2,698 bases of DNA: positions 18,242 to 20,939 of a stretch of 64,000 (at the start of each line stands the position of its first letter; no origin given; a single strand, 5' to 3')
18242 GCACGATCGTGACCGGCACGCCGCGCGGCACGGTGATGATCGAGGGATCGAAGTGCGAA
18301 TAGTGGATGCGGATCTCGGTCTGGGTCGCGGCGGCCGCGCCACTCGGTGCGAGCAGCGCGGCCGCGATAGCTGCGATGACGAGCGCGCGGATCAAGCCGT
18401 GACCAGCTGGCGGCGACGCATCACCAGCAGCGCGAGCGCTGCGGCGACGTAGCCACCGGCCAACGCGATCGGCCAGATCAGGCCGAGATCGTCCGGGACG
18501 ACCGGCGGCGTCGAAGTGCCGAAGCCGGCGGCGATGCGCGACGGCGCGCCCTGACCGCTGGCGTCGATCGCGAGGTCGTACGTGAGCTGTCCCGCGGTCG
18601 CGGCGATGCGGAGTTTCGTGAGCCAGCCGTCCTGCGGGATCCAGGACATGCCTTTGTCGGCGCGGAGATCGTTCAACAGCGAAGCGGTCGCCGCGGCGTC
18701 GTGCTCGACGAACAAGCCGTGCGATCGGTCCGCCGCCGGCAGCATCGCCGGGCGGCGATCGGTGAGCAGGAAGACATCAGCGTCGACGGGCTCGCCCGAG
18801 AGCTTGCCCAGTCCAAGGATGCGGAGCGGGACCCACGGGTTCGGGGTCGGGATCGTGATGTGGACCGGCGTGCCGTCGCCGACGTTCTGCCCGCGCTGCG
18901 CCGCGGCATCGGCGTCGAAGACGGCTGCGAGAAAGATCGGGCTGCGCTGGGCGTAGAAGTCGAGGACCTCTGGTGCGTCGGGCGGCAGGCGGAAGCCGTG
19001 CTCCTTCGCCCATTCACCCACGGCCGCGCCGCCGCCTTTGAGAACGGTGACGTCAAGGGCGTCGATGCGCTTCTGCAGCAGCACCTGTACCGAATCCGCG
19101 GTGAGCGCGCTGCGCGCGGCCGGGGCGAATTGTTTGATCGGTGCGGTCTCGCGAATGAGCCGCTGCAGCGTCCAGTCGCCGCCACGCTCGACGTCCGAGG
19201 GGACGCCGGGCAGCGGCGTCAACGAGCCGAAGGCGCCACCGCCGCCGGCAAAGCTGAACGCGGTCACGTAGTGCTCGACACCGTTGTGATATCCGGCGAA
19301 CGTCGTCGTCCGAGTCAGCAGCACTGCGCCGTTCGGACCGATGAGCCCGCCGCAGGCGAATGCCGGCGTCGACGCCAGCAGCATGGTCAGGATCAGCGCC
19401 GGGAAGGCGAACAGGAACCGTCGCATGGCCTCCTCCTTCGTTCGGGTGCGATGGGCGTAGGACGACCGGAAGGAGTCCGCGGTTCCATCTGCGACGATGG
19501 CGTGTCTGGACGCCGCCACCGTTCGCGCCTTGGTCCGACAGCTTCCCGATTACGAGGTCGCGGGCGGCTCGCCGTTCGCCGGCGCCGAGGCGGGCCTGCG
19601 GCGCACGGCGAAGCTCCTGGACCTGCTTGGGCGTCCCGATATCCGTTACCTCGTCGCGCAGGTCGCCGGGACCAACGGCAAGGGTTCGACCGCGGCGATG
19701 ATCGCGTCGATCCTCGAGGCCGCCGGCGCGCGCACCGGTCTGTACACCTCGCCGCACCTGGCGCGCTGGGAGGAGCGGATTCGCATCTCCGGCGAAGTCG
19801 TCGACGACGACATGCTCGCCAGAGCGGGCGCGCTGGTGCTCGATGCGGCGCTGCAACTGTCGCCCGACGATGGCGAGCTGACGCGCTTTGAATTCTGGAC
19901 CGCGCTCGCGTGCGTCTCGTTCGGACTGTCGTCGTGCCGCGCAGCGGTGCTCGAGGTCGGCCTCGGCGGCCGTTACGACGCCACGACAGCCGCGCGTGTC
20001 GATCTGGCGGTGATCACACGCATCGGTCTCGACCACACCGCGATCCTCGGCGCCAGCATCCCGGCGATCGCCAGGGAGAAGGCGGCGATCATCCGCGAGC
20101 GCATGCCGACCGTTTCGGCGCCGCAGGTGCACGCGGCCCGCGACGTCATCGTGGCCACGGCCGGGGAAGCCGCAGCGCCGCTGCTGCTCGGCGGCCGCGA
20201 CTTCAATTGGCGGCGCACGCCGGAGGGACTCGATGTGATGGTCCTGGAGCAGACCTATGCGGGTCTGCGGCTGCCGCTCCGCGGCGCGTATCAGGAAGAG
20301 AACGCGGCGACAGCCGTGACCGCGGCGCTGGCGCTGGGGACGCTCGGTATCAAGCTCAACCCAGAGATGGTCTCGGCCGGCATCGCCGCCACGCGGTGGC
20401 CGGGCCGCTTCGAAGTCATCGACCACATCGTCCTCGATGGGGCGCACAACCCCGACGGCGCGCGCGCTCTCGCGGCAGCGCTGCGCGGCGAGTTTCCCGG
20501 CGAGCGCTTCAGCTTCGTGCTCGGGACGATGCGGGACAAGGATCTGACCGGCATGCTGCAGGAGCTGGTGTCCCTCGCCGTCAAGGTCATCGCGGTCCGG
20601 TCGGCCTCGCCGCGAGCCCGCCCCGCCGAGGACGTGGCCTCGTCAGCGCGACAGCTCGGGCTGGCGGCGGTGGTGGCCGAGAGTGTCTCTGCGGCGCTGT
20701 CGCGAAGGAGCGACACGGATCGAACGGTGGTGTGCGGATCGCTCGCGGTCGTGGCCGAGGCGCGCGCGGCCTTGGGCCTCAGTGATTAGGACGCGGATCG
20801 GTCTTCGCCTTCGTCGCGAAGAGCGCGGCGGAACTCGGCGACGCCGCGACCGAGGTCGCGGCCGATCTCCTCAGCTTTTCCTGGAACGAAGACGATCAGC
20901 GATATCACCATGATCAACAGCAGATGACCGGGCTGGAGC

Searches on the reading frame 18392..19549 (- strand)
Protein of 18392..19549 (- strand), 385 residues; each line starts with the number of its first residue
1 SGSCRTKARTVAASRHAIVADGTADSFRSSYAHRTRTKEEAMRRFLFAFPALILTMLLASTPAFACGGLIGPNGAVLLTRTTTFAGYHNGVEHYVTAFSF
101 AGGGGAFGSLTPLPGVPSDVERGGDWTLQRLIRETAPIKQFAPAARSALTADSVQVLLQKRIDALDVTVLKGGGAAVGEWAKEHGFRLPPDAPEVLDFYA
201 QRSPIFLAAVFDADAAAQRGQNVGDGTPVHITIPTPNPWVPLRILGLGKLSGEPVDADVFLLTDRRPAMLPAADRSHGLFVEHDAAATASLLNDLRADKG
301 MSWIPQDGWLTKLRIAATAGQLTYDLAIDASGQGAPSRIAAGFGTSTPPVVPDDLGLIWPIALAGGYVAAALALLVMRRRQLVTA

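Call 69: search_protein_families(library=pfam, proteins=[window:18392-19549:-], max_evalue=0.00001)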
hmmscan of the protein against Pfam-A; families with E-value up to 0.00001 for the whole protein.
window:18392-19549:- (385 aa): 1 family
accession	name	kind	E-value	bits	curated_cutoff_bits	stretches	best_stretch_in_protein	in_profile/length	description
PF10092.14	DUF2330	-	3.2e-09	36.8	24.7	1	134-323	75-273/279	Uncharacterized protein conserved in bacteria (DUF2330)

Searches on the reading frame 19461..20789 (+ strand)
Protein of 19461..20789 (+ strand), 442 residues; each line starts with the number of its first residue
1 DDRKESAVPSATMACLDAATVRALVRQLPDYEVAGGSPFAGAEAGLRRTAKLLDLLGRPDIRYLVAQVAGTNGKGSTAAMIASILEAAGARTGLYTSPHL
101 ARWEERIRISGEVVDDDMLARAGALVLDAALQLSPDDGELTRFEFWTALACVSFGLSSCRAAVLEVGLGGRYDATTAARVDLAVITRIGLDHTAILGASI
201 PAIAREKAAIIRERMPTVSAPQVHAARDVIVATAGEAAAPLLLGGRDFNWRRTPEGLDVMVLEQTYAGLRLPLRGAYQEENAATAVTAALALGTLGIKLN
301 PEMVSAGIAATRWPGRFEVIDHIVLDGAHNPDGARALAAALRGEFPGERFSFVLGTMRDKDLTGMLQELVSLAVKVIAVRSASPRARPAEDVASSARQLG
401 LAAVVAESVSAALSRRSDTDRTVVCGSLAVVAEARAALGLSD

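Call 69: search_protein_families(library=pfam, proteins=[window:19461-20789:+], max_evalue=0.00001)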
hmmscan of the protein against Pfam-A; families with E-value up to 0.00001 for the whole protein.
window:19461-20789:+ (442 aa): 2 families
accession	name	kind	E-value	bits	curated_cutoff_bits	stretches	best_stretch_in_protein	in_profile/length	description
PF02875.26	Mur_ligase_C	-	2.9e-15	57.7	28.4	1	315-427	1-126/127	Mur ligase, glutamate ligase domain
PF08245.18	Mur_ligase_M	-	8.4e-10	39.4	24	0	158-288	56-199/200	Mur ligase middle domain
